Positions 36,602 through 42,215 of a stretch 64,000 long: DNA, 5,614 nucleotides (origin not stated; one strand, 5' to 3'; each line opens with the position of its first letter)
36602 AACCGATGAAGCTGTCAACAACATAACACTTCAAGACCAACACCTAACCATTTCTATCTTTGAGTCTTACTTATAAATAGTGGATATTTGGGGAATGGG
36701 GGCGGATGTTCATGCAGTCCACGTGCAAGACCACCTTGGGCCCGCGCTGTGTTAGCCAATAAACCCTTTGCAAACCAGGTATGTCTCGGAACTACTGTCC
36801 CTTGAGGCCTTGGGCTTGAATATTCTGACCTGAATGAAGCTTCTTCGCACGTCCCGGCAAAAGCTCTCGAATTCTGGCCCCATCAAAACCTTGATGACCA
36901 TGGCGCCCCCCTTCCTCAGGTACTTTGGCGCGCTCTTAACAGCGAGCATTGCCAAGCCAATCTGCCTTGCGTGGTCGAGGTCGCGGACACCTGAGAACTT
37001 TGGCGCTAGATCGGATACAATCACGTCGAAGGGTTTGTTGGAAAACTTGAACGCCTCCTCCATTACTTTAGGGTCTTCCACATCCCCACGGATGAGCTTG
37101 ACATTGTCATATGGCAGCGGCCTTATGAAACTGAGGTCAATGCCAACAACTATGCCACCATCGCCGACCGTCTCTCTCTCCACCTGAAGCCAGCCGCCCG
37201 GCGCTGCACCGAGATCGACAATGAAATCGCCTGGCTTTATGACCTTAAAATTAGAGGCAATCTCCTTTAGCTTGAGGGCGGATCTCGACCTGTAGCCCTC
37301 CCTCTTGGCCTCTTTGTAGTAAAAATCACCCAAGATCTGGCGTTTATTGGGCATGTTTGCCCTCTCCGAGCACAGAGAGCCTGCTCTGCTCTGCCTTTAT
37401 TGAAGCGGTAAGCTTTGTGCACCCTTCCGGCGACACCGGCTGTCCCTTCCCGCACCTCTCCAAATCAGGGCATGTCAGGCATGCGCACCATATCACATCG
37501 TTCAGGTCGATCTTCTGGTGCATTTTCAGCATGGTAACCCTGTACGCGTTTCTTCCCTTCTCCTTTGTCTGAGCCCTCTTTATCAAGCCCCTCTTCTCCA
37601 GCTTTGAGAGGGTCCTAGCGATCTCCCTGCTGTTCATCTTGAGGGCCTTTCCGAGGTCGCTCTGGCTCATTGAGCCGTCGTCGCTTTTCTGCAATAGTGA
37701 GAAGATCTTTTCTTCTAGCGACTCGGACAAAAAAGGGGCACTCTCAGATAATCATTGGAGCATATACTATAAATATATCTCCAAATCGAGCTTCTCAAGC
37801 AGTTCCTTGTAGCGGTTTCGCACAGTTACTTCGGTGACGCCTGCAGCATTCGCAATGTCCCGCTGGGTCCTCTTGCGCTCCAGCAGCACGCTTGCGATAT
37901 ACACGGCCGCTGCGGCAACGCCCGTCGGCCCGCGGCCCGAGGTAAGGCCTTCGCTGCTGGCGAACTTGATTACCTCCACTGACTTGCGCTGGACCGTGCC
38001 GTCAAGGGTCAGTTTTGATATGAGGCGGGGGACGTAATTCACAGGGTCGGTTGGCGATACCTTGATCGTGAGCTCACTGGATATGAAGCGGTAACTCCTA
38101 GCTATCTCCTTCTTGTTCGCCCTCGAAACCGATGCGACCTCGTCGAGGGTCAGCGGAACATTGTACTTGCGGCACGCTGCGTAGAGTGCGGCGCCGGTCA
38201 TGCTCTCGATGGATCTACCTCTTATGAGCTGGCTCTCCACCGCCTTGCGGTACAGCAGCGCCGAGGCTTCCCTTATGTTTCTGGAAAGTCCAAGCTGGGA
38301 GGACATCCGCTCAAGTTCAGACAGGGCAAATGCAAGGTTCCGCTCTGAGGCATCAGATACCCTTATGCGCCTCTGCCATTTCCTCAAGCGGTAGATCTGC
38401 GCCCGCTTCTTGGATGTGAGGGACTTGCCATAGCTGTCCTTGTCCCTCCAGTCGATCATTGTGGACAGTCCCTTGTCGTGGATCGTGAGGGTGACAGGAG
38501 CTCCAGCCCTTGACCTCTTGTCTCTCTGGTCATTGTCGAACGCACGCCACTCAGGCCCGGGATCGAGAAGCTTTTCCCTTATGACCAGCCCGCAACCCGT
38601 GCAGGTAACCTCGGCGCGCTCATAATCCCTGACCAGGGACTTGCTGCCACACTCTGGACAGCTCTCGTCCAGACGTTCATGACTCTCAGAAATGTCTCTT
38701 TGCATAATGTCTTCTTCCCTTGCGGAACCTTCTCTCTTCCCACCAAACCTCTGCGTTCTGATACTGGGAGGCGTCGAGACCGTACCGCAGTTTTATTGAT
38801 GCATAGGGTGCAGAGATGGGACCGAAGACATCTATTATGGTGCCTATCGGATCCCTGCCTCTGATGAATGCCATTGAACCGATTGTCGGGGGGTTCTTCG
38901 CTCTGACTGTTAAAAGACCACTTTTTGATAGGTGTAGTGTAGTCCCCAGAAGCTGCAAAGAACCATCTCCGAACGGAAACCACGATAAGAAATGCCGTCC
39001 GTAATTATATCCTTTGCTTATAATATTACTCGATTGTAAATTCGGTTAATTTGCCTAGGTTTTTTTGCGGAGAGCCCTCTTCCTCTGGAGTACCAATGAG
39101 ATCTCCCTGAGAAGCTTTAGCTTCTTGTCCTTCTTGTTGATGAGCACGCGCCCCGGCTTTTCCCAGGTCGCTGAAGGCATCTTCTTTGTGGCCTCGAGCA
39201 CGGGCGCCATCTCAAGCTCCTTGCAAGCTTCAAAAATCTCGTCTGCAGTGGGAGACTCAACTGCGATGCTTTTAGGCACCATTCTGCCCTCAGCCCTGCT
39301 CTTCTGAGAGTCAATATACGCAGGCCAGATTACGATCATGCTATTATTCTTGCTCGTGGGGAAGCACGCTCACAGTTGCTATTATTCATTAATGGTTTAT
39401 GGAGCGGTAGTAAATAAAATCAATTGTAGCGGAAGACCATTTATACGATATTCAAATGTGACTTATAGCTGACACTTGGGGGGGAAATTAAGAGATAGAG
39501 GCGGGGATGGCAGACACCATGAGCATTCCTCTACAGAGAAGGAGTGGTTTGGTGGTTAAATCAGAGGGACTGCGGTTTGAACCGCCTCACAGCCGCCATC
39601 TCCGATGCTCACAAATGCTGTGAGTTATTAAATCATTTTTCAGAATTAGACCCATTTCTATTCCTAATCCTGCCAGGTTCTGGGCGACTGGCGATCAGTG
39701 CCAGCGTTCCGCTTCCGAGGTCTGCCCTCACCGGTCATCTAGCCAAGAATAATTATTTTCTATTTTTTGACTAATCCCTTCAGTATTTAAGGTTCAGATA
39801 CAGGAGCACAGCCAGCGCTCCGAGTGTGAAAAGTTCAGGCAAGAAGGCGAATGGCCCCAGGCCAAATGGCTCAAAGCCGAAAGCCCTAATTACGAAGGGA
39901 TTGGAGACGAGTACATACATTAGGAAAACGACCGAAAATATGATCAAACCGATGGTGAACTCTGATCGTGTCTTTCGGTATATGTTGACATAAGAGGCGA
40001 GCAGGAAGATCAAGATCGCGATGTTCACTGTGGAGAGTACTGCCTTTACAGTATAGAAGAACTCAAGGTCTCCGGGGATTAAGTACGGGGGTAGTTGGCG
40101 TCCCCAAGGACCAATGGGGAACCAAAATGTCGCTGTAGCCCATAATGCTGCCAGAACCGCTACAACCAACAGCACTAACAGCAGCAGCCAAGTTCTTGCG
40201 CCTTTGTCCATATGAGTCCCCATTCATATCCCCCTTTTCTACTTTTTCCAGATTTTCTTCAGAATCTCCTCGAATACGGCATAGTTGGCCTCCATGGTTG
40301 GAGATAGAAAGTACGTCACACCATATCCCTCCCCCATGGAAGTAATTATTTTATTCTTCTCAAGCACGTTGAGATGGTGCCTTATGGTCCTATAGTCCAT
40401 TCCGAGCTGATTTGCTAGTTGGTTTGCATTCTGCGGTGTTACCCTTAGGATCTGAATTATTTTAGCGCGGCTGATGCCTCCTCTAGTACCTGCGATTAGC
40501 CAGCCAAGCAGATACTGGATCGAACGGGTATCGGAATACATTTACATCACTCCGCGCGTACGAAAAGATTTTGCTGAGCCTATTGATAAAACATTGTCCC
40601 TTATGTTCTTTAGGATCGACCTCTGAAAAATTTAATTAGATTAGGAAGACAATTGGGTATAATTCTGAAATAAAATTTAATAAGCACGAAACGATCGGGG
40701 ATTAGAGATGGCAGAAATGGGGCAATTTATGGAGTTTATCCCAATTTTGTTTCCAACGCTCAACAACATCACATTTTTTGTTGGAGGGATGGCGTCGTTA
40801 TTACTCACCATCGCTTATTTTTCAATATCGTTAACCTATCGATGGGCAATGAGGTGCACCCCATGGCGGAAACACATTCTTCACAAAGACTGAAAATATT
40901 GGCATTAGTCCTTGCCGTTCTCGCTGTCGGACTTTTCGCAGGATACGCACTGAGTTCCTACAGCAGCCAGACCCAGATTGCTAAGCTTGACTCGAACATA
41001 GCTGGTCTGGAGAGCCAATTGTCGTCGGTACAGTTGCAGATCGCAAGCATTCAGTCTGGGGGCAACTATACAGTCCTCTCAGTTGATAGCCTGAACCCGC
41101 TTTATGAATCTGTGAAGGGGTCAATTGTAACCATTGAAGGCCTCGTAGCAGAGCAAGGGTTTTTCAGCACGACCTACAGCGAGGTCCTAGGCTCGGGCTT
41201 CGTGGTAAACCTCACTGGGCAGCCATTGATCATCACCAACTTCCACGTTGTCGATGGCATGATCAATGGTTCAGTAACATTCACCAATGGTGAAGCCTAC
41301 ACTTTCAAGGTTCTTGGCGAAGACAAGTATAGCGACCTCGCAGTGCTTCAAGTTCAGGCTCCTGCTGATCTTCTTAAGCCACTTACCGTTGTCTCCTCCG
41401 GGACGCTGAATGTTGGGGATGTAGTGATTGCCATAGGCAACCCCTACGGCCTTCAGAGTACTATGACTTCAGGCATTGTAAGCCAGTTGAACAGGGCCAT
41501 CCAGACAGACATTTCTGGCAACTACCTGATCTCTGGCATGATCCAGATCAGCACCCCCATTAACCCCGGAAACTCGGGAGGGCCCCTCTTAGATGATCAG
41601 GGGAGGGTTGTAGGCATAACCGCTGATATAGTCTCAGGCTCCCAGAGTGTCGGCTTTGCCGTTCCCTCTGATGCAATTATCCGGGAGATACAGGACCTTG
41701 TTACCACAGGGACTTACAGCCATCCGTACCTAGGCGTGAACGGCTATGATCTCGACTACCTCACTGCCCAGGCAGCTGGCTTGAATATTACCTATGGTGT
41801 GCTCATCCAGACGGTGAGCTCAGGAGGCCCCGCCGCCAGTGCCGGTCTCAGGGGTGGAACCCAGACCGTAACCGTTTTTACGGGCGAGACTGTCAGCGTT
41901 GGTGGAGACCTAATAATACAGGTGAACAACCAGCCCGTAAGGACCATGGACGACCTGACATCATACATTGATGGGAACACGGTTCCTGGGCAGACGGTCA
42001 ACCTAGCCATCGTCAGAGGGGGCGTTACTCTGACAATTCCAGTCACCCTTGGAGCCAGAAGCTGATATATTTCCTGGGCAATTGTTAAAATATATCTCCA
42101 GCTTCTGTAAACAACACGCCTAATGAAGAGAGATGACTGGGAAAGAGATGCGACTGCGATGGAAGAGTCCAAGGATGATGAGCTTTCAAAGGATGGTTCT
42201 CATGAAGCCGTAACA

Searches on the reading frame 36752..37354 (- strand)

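Call 40: search_protein_families(library=pfam, proteins=[window:36752-37354:-], max_evalue=0.0001)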
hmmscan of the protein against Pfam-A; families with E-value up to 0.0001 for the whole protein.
window:36752-37354:- (200 aa): 2 families
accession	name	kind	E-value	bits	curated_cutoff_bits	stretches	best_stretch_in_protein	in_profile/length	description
PF01728.25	FtsJ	-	9.4e-51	172.7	24.1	1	21-198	1-181/181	FtsJ-like methyltransferase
PF13847.12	Methyltransf_31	-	8.2e-05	22.8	27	0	41-155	3-110/145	Methyltransferase domain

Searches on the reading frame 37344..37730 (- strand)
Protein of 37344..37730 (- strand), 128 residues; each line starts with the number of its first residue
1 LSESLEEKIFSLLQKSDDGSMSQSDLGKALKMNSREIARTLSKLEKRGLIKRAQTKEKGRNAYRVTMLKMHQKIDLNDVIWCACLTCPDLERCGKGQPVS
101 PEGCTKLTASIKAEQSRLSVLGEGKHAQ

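Call 47: search_protein_families(library=pfam, proteins=[window:37344-37730:-], max_evalue=0.05)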
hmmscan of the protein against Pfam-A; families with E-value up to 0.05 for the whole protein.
window:37344-37730:- (128 aa): 28 families (the best 25 are shown)
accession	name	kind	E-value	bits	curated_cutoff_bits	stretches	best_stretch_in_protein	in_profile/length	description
PF01047.28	MarR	-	3.5e-07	30.5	24.6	1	18-60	15-57/59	MarR family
PF13412.12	HTH_24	-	4.1e-06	26.7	21.9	1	6-51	5-48/48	Winged helix-turn-helix DNA-binding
PF12802.13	MarR_2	-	6.1e-06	26.7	27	1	12-60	13-60/61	MarR family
PF02295.23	z-alpha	-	1.8e-05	25.2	21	1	1-55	1-56/67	Adenosine deaminase z-alpha domain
PF13545.12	HTH_Crp_2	-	5e-05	23.6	27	1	20-52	22-55/70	Crp-like helix-turn-helix domain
PF24034.1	DUF7343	-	5.9e-05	23.3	27.6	1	4-53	3-51/62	Domain of unknown function (DUF7343)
PF13463.12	HTH_27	-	7.2e-05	23.4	22.2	1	18-66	16-65/68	Winged helix DNA-binding domain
PF02002.24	TFIIE_alpha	-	8.6e-05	22.8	22.9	1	18-70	25-77/105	TFIIE alpha subunit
PF04182.18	B-block_TFIIIC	-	0.00039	20.9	22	1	22-64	20-64/73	B-block binding subunit of TFIIIC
PF25213.1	HVO_A0261_N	-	0.00047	20.4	35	1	12-60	16-58/86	HVO_A0261 N-terminal domain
PF01475.25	FUR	-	0.0022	18.6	23.1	1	7-74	11-82/121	Ferric uptake regulator family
PF01978.25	TrmB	-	0.0026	18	25.6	1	17-64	19-63/68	Sugar-specific transcriptional regulator TrmB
PF24538.1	DUF7599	-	0.0028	17.8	27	1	7-73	8-78/85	Domain of unknown function (DUF7599)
PF13730.12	HTH_36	-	0.0032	17.7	25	1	12-50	14-55/55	Helix-turn-helix domain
PF05158.18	RNA_pol_Rpc34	-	0.0079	16.1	28.4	0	4-65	10-70/332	RNA polymerase Rpc34 subunit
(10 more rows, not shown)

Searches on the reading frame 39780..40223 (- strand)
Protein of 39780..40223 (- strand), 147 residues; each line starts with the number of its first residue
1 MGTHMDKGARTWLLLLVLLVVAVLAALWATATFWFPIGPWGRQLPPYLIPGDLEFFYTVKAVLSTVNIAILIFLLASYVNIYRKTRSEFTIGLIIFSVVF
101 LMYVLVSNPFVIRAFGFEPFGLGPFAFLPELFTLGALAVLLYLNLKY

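Call 47: search_protein_families(library=pfam, proteins=[window:39780-40223:-], max_evalue=0.05)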
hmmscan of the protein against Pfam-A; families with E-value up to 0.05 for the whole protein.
window:39780-40223:- (147 aa): 3 families
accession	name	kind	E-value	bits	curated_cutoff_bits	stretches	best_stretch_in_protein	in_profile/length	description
PF24661.1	DUF7649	-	0.016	15.7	27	1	67-113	25-73/85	Domain of unknown function (DUF7649)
PF16491.10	Peptidase_M48_N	-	0.023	15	27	1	54-112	115-173/179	CAAX prenyl protease N-terminal, five membrane helices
PF09531.15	Ndc1_Nup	-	0.046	12.9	29.8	0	11-101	11-87/607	Nucleoporin protein Ndc1-Nup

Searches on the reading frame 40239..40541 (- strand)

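Call 47: search_protein_families(library=pfam, proteins=[window:40239-40541:-], max_evalue=0.05)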
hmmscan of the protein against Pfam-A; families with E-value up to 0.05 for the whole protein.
window:40239-40541:- (100 aa): 19 families
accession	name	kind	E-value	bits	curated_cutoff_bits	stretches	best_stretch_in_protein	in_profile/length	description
PF01022.26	HTH_5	-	8.6e-07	29.2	22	1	25-66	4-45/47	Bacterial regulatory protein, arsR family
PF12840.13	HTH_20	-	6.9e-06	26.4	27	1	25-67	6-49/51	Helix-turn-helix domain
PF25213.1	HVO_A0261_N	-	0.00018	21.8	35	1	24-77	12-65/86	HVO_A0261 N-terminal domain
PF21476.4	PF0610-like_N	-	0.0002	22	33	1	25-62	3-40/50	PF0610-like, N-terminal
PF08279.18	HTH_11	-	0.0002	21.6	25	1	26-73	3-54/55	HTH domain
PF13412.12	HTH_24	-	0.0019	18.1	21.9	1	38-67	19-48/48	Winged helix-turn-helix DNA-binding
PF14947.12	HTH_45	-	0.0026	18.2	25.5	1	28-76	7-59/77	Winged helix-turn-helix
PF21715.3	CggR_N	-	0.0034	17.5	30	1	38-76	19-57/71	CggR N-terminal DNA binding domain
PF24033.1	DUF7342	-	0.0056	17.1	31.6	1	35-86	16-67/150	Family of unknown function (DUF7342)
PF08461.16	HTH_12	-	0.0095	16.3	21.4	1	39-69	20-51/66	Ribonuclease R winged-helix domain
PF25212.1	HVO_A0114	-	0.0099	16.1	27.6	1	31-72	31-72/84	HVO_A0114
PF17782.7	DprA_WH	-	0.011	16.2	22.9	1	25-61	14-50/61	DprA winged helix domain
PF13545.12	HTH_Crp_2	-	0.013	15.9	27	1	36-70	22-56/70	Crp-like helix-turn-helix domain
PF04182.18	B-block_TFIIIC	-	0.014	15.9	22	1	39-68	21-50/73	B-block binding subunit of TFIIIC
PF13730.12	HTH_36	-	0.019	15.2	25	1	40-66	29-55/55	Helix-turn-helix domain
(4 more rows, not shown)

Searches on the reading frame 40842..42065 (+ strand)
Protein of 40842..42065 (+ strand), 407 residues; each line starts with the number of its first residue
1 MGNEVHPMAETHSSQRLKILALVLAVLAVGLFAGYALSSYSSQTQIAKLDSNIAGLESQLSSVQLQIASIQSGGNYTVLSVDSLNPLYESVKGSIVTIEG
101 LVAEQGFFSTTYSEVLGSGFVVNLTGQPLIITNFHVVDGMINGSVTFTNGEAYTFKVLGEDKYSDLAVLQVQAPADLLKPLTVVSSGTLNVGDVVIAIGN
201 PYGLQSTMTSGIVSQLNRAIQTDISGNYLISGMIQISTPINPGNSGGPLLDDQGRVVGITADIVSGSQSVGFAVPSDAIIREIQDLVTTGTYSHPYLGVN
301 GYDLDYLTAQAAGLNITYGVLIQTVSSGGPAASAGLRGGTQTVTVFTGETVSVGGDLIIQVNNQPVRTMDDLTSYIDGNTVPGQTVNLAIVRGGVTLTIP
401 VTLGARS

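Call 40: search_protein_families(library=pfam, proteins=[window:40842-42065:+], max_evalue=0.0001)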
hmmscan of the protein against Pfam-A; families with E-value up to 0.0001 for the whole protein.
window:40842-42065:+ (407 aa): 5 families
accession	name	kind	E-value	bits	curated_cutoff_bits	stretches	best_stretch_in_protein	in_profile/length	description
PF13365.12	Trypsin_2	-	5.6e-32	111.9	27.6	1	117-259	1-144/144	Trypsin-like peptidase domain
PF00089.32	Trypsin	-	3.1e-14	53.8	20.6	1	125-277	32-214/220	Trypsin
PF13180.12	PDZ_2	-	7.7e-12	45.8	27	1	296-403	2-80/80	PDZ domain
PF17820.7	PDZ_6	-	6e-06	26.3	27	0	355-379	19-43/54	PDZ domain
PF00595.29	PDZ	-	2.5e-05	25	23.2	0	355-373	46-64/81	PDZ domain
